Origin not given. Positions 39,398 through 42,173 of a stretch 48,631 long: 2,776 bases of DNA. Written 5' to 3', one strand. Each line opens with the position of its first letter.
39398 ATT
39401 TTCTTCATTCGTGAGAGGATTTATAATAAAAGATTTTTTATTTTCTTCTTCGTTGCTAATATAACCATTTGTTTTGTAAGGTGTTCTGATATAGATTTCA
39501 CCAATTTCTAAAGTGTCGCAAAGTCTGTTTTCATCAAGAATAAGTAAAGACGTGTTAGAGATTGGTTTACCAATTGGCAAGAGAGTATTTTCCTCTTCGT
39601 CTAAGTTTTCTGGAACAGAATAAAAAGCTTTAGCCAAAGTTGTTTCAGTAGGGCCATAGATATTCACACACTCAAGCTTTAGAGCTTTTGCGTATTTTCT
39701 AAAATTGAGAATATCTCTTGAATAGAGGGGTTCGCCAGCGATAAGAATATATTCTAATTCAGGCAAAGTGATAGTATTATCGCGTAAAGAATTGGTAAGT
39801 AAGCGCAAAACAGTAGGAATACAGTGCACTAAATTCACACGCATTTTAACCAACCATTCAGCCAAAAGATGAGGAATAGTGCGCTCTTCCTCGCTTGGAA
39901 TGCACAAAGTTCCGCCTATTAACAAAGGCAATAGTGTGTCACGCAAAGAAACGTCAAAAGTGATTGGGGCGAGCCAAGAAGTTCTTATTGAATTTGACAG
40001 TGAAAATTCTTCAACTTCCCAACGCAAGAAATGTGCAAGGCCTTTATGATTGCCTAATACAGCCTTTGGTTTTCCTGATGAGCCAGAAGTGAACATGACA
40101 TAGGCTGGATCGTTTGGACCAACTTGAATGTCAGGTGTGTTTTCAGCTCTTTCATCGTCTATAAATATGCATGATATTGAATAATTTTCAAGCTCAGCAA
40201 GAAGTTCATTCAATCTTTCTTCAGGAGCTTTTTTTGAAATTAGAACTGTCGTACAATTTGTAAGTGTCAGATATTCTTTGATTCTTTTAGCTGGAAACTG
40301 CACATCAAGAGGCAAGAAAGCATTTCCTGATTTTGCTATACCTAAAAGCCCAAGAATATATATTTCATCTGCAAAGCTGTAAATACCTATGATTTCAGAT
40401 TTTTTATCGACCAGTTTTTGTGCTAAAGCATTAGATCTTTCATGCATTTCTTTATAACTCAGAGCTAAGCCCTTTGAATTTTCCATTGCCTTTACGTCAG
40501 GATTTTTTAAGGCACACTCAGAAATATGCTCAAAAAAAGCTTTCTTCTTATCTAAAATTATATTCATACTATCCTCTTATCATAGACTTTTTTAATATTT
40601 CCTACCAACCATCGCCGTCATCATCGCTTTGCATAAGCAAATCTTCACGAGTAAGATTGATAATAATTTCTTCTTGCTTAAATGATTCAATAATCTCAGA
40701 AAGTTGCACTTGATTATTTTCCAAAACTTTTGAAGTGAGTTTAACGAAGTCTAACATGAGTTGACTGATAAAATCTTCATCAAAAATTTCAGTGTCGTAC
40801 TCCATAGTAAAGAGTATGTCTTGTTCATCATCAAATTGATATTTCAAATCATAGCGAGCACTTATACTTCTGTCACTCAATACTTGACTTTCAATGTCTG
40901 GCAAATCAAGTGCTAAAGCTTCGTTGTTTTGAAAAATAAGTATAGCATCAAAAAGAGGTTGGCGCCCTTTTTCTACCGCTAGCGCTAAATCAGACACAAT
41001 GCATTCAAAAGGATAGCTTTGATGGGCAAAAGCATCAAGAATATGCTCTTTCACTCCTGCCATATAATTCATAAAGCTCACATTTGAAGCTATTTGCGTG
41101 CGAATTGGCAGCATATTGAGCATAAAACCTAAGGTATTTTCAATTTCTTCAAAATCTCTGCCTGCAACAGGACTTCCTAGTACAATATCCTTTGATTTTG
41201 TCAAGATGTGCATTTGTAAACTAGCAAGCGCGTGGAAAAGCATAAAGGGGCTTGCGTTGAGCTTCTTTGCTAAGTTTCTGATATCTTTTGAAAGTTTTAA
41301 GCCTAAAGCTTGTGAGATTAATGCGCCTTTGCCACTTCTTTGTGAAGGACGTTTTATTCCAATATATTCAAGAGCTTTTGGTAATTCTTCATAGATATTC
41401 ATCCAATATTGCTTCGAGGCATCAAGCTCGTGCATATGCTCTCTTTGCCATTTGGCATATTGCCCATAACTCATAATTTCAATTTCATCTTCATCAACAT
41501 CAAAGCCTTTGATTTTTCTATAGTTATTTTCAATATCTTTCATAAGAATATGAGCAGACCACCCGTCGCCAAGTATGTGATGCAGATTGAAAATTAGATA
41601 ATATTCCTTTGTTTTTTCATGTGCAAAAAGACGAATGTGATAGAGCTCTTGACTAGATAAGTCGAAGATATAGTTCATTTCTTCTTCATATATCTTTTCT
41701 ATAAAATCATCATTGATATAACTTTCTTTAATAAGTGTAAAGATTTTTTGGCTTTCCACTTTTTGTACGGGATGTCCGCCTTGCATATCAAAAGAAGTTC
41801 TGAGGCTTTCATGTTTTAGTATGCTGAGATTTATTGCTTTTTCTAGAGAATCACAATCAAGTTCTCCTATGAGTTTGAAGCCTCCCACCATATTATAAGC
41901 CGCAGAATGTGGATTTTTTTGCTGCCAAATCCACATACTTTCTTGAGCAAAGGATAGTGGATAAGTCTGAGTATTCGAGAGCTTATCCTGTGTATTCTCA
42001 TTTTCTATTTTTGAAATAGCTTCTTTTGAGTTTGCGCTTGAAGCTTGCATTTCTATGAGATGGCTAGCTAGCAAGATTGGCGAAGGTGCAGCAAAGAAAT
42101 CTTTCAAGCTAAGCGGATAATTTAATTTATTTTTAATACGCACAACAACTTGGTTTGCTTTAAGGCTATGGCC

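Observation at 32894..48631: Uncharacterised NRPS assembly line with an integrated aminotransferase domain (iturin/mycosubtilin-like logic) in a low-GC anaerobe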

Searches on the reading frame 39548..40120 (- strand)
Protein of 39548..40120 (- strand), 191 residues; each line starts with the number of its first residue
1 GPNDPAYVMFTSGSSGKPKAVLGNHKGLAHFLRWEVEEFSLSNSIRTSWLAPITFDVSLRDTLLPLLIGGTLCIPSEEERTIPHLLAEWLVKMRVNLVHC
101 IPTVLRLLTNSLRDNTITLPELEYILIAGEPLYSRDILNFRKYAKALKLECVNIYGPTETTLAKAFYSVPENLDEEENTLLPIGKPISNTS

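Call 66: search_solved_structures(query=window:39548-40120:-, max_evalue=1e-20, show_alignments=1)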
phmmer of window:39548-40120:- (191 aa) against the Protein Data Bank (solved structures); distinct sequences matched with E-value up to 1e-20: 9.
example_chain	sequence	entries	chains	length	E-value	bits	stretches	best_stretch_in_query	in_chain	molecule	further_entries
8xjz_C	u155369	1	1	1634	2.5e-26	95.7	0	6-184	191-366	Peptide synthetase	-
6mfy_A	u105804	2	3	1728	5.7e-26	94.5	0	2-189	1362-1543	Linear gramicidin synthase subunit A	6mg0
9be3_A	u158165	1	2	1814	6.6e-26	94.3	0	2-189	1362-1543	Linear gramicidin synthase subunit A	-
9be4_A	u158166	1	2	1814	6.6e-26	94.3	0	2-189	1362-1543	Linear gramicidin synthase subunit A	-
6mfz_A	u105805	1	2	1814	6.6e-26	94.3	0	2-189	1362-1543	Linear gramicidin synthase subunit A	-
9meh_A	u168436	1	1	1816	6.6e-26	94.3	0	2-189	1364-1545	Linear gramicidin synthase subunit A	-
6lta_A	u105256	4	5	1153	6.8e-22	81.2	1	1-189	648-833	Nonribosomal peptide synthetase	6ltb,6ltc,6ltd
6o6e_B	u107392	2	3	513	3.3e-21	79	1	2-187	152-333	L-proline--[L-prolyl-carrier protein] ligase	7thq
4d4g_A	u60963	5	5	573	3.6e-21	78.8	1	2-188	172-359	APNAA1 | APNA A1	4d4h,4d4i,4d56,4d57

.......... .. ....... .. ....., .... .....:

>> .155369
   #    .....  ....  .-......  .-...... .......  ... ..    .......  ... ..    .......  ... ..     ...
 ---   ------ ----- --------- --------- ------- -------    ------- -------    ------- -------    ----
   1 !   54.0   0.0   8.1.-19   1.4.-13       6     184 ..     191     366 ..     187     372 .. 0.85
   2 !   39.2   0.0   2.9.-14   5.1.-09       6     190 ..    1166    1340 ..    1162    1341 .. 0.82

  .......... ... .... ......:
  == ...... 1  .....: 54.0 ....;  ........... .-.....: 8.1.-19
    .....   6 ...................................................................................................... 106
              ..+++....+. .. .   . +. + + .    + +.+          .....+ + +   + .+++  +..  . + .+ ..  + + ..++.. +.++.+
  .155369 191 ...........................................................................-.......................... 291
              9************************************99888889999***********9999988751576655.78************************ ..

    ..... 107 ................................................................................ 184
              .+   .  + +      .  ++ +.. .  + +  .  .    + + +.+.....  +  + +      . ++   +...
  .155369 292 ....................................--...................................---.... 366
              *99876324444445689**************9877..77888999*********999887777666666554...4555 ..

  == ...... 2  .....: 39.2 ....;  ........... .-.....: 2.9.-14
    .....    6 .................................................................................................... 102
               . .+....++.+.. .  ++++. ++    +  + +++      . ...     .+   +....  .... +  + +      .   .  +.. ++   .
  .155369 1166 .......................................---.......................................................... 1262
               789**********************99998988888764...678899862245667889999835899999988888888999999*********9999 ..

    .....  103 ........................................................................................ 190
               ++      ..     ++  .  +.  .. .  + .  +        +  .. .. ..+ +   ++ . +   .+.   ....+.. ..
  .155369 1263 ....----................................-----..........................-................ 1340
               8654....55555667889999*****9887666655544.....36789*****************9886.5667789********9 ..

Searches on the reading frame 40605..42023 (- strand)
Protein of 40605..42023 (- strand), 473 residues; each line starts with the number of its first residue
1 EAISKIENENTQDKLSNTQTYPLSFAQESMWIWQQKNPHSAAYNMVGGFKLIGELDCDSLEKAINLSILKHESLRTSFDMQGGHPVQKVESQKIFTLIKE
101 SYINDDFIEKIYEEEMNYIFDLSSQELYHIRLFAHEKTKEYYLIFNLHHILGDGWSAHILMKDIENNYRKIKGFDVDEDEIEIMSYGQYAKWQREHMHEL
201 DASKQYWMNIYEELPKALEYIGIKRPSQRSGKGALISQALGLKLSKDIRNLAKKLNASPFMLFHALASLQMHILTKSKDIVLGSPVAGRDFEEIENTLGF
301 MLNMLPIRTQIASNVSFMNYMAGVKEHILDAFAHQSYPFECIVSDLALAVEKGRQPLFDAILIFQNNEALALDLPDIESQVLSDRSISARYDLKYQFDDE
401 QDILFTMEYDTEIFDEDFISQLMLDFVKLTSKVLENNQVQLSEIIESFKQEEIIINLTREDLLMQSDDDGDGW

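Call 24: search_solved_structures(query=window:40605-42023:-, max_evalue=0.00001)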
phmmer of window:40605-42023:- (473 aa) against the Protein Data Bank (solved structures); distinct sequences matched with E-value up to 0.00001: 49.
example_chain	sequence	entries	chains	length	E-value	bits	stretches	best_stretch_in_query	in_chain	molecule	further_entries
2jgp_A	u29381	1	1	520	1.7e-51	178.8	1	18-444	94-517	TYROCIDINE SYNTHETASE 3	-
6p1j_A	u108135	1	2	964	3.4e-49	171.2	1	16-419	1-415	Txo2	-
6oyf_A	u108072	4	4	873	4.6e-45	157.6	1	21-419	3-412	Txo1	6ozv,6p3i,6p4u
5u89_A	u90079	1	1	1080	4.2e-44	154.5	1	19-448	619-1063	Amino acid adenylation domain protein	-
8fx7_A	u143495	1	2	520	3.1e-36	128.5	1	23-424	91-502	PCP-C didomain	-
7kw2_A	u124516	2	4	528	3.2e-36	128.5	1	23-424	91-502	PCP-C didomain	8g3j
8fx6_A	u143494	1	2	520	4.2e-36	128.1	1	23-424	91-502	PCP-C didomain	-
7kvw_A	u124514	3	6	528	4.4e-36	128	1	23-424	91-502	PCP-C didomain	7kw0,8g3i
6mfx_A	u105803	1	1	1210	2.8e-35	125.4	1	16-435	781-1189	Linear gramicidin synthase subunit A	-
6mfw_A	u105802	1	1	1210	3.4e-35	125.1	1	16-435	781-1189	Linear gramicidin synthase subunit A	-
6mfy_A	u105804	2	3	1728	3.9e-35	124.9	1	16-452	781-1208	Linear gramicidin synthase subunit A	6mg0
9be3_A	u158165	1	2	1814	4.2e-35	124.8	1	17-452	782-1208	Linear gramicidin synthase subunit A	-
9be4_A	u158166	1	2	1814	4.2e-35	124.8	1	17-452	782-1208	Linear gramicidin synthase subunit A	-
9meh_A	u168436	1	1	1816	4.2e-35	124.8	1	17-452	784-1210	Linear gramicidin synthase subunit A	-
6mfz_A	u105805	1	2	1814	4.2e-35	124.8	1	16-452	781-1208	Linear gramicidin synthase subunit A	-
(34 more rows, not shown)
